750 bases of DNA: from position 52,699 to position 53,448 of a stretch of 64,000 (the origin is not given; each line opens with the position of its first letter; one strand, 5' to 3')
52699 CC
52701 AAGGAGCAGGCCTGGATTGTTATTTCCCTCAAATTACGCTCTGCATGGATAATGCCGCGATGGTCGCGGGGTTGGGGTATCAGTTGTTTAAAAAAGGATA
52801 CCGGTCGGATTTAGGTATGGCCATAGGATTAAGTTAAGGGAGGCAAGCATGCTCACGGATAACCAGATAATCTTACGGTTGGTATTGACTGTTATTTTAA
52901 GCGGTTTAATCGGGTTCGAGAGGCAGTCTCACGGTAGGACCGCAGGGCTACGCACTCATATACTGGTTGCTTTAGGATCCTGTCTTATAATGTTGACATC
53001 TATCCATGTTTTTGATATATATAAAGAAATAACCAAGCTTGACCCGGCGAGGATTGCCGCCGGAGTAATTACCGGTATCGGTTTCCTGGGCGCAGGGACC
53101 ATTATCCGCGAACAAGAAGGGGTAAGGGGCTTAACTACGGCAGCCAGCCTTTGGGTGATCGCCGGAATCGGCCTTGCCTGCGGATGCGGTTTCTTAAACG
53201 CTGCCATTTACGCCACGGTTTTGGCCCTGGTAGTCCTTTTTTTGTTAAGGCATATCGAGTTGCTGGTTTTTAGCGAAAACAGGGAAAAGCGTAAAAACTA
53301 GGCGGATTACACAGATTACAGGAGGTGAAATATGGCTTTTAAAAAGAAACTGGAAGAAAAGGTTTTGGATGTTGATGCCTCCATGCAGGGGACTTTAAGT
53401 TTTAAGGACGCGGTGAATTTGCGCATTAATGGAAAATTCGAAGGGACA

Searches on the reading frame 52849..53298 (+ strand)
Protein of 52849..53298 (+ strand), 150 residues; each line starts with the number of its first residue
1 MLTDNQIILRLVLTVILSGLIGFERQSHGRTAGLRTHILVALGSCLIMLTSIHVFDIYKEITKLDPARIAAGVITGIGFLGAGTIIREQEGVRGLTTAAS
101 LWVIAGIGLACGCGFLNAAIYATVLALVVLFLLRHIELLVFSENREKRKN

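Call 3: search_protein_families(library=pfam, proteins=[window:52849-53298:+], max_evalue=1)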
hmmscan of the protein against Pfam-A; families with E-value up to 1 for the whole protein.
window:52849-53298:+ (150 aa): 2 families
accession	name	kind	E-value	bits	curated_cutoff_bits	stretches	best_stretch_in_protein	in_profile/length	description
PF02308.21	MgtC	-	9.9e-41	139.3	31.4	1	11-137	1-119/121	MgtC family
PF06570.16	DUF1129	-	0.4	10.7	29.1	1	4-58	84-138/207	Protein of unknown function (DUF1129)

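Call 4: search_protein_families(library=ncbifam, proteins=[window:52849-53298:+], max_evalue=1)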
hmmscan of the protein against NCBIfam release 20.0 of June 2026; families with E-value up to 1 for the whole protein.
window:52849-53298:+ (150 aa): 2 families
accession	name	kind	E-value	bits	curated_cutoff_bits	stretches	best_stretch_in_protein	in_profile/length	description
NF007431.0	PRK09977.1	equivalog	9.8e-43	146.3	214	1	6-144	4-144/215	MgtC/SapB family protein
NF011912.0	PRK15385.1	equivalog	2.4e-30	105.6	255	1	8-136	11-136/231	MgtC family protein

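Call 63: search_protein_families(library=padloc, proteins=[window:52849-53298:+], max_evalue=0.01)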
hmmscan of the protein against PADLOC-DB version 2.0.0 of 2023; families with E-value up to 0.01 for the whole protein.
window:52849-53298:+ (150 aa): 0 families
